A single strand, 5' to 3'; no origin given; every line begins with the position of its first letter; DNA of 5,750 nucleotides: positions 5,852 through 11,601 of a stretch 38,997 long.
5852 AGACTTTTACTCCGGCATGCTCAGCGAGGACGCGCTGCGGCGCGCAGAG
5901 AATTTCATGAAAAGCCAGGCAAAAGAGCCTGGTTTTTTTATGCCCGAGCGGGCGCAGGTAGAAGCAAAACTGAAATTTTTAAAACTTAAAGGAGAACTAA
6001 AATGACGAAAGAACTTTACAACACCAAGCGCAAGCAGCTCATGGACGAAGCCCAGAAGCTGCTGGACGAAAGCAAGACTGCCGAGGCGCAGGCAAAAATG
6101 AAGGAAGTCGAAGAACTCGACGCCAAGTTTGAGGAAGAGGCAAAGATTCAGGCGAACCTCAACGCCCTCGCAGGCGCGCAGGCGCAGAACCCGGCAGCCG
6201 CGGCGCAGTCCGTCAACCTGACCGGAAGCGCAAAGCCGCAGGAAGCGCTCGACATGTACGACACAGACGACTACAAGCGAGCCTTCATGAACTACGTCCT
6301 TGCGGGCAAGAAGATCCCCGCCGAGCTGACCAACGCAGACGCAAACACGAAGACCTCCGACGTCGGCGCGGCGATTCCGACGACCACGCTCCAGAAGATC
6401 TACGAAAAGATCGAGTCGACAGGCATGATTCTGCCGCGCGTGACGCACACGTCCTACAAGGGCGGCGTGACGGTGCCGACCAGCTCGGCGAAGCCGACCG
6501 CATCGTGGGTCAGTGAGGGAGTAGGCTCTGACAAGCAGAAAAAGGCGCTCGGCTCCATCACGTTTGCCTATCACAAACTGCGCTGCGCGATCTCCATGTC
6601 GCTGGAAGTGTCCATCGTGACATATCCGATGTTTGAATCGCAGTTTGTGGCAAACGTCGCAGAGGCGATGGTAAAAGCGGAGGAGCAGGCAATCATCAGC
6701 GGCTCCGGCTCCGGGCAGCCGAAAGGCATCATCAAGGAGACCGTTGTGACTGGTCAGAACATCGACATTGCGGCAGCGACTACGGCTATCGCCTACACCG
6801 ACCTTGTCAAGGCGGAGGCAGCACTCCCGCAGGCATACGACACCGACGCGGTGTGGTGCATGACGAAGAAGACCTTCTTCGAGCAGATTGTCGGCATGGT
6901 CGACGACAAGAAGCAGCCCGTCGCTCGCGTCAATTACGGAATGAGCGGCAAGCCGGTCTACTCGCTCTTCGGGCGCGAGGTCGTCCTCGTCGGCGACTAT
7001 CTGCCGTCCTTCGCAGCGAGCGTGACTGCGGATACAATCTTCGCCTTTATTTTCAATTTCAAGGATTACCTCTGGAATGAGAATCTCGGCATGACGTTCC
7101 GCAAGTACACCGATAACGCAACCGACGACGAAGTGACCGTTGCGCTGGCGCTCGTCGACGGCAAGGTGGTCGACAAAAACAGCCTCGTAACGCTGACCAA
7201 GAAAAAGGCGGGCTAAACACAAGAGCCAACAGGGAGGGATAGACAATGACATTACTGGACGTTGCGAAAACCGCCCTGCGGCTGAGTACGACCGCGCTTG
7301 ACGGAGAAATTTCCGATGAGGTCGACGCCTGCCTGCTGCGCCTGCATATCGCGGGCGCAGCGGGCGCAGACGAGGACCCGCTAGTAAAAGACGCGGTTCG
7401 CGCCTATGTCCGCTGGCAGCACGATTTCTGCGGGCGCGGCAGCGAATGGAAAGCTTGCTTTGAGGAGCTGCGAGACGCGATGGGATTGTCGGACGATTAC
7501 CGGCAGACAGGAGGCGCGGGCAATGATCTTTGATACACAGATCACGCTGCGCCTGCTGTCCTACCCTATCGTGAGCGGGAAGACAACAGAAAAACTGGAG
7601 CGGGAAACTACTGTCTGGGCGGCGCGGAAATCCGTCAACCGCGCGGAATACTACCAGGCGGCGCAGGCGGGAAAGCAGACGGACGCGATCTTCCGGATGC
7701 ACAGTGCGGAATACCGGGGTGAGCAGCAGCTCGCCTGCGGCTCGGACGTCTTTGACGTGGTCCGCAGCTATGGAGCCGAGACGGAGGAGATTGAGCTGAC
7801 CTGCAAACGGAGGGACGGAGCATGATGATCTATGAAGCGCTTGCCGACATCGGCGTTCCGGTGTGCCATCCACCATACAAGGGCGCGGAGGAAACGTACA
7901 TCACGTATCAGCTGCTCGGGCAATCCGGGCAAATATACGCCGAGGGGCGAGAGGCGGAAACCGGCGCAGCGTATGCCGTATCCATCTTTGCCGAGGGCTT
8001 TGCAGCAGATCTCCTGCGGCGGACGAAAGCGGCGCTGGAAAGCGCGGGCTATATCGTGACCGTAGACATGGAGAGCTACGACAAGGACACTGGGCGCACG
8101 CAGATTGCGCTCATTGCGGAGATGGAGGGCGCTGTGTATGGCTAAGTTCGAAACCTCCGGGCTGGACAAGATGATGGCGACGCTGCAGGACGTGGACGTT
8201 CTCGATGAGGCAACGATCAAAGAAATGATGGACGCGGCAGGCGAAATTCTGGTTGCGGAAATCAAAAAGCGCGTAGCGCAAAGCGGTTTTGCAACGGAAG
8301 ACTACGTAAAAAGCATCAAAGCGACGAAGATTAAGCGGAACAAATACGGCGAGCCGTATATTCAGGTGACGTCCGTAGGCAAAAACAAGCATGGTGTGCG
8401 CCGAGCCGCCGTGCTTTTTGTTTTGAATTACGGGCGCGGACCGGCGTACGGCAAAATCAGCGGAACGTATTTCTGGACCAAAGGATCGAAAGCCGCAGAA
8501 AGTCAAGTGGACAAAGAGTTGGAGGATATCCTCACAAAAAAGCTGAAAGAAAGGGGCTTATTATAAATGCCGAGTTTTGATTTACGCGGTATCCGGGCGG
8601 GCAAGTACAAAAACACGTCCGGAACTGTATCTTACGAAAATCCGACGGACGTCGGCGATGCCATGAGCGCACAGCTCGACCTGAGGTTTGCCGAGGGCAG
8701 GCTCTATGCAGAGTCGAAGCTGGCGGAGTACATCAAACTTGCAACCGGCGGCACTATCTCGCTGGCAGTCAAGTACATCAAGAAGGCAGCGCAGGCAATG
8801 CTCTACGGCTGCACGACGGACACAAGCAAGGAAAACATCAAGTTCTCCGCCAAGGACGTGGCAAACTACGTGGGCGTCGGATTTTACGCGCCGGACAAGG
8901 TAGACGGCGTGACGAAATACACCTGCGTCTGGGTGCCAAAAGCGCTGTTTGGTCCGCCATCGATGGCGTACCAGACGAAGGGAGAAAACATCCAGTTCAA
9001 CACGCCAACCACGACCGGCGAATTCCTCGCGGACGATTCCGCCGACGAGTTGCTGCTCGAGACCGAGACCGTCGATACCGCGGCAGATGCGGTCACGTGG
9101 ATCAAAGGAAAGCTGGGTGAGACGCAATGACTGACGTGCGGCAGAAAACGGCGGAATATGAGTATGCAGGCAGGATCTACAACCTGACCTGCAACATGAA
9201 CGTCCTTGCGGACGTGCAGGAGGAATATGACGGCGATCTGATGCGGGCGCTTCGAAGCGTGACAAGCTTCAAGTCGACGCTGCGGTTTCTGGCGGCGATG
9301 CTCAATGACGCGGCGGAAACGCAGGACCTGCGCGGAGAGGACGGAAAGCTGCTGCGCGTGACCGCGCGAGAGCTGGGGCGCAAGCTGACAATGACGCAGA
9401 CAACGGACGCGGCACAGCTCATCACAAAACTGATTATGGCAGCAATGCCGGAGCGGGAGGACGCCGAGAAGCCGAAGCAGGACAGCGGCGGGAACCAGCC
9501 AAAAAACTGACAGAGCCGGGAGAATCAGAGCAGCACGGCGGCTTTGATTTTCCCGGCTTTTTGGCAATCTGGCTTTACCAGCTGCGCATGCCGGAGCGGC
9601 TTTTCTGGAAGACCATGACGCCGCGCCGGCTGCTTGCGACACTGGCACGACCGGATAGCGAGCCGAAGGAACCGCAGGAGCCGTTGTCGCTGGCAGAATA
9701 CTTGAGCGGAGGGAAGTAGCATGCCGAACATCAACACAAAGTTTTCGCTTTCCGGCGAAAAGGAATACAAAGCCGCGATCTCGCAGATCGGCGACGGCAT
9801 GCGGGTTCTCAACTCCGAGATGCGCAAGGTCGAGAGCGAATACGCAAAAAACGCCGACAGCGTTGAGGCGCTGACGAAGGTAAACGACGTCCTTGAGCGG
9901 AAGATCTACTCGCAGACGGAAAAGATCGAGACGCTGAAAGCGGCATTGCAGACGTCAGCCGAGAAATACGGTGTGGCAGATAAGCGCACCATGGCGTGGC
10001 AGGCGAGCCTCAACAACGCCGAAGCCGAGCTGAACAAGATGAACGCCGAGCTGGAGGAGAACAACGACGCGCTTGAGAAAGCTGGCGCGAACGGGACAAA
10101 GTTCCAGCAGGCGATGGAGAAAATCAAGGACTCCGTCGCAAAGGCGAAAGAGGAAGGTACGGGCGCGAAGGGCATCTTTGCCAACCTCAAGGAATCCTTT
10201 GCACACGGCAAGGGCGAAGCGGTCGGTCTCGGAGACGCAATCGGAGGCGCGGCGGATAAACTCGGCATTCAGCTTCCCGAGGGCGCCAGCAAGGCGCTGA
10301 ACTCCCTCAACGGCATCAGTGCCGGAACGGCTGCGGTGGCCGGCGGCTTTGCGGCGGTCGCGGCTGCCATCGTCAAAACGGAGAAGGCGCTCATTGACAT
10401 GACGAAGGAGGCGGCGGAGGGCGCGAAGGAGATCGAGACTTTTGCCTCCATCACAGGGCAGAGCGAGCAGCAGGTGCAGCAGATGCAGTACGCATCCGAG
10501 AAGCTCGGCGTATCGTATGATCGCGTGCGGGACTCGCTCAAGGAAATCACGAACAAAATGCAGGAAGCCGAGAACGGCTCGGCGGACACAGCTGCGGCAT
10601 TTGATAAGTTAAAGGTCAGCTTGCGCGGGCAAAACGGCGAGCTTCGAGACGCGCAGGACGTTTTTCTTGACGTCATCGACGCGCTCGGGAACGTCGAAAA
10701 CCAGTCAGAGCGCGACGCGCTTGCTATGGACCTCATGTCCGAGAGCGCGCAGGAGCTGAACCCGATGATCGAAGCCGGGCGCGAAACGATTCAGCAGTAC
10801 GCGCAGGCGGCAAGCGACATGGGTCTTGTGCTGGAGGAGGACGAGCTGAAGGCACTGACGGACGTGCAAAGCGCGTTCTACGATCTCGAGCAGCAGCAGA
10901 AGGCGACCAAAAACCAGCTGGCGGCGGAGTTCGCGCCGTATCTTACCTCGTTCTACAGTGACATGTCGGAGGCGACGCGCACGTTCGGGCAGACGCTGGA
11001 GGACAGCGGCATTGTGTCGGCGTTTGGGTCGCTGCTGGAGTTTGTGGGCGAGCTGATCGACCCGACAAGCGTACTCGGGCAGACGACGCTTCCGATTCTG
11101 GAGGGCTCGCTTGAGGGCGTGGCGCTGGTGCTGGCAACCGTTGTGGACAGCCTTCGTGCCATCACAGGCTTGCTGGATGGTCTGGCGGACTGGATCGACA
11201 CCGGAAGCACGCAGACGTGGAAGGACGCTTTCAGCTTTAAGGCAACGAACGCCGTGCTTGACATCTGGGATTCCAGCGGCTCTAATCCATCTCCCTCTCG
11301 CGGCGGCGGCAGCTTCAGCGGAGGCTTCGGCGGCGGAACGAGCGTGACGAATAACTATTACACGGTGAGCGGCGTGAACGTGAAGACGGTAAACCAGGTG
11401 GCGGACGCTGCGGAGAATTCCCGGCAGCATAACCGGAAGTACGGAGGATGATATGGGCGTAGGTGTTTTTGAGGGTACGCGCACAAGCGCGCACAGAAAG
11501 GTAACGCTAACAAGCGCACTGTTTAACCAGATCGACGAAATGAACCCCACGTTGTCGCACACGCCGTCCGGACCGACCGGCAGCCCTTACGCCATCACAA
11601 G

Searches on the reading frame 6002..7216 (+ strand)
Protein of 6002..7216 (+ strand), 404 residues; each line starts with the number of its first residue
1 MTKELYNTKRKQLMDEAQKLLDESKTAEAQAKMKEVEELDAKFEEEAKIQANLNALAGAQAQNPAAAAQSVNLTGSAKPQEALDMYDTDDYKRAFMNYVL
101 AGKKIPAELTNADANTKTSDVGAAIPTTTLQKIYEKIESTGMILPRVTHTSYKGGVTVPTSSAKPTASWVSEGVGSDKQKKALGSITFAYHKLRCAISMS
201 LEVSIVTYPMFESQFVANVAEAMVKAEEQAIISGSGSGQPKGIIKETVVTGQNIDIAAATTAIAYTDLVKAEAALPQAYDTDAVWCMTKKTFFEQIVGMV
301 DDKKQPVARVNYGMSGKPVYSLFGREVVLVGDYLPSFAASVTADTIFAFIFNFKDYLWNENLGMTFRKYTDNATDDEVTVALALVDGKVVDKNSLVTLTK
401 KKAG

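Call 35: search_protein_families(library=phrogs, proteins=[window:6002-7216:+], max_evalue=0.00001)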
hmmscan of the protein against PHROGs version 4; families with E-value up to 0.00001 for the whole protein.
window:6002-7216:+ (404 aa): 3 families
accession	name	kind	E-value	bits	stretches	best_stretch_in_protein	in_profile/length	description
phrog_10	-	head and packaging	6.6e-56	191.7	1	1-403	261-638/752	major head protein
phrog_617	-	head and packaging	2.5e-13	50.8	1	19-291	230-521/626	major head protein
phrog_15928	-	head and packaging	9e-09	36.6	1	233-365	25-144/185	major head protein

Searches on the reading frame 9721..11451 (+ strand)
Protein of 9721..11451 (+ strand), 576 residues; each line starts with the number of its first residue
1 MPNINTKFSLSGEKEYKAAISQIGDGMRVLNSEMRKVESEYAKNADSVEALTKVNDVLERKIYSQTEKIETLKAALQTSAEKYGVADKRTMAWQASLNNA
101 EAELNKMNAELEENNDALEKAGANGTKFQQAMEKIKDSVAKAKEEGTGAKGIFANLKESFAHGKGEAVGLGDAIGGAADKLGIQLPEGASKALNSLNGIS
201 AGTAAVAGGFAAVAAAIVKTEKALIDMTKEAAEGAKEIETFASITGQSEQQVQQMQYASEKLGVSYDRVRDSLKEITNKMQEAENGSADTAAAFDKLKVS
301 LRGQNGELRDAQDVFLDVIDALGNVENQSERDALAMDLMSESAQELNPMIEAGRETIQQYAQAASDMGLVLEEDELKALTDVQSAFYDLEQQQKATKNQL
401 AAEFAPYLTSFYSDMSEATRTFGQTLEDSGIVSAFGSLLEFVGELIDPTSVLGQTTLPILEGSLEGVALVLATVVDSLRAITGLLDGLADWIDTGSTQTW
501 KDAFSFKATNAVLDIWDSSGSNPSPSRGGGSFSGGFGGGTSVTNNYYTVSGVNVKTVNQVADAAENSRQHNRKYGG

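Call 35: search_protein_families(library=phrogs, proteins=[window:9721-11451:+], max_evalue=0.00001)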
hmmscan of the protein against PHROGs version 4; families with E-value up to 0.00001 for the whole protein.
window:9721-11451:+ (576 aa): 21 families
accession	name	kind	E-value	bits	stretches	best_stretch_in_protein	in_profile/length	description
phrog_33680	-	unknown function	3.9e-30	105.6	1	217-417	302-502/726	-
phrog_8462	-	tail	3e-29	103.2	1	189-459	35-276/672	tail length tape measure protein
phrog_13338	-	unknown function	5e-27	95.5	1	196-475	27-272/903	-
phrog_2854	-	tail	4.3e-26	92.9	1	94-505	21-335/855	tail length tape measure protein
phrog_10613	-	tail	5.2e-25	89.6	1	3-321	9-206/237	tail length tape measure protein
phrog_2276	-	tail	1e-22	81.6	1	99-446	21-323/673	tail length tape measure protein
phrog_9483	-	tail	3.6e-22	79.6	1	204-428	48-263/657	tail length tape measure protein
phrog_8125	-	tail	7.8e-20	72.4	1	114-417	9-276/578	tail length tape measure protein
phrog_9570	-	tail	1.1e-19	71.8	1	185-464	56-284/689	tail length tape measure protein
phrog_12506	-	tail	1.4e-15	58.4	1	197-382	23-204/218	tail length tape measure protein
phrog_5218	-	unknown function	3.5e-15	56.2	1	3-263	7-262/1599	-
phrog_167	-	tail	2.4e-13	49.7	1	9-492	17-554/1555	tail length tape measure protein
phrog_9388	-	unknown function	2.5e-12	47.3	1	196-417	21-236/615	-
phrog_23464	-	unknown function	1.2e-11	45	1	4-145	5-130/539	-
phrog_1533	-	tail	5.1e-11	41.8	1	13-145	18-151/1688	tail length tape measure protein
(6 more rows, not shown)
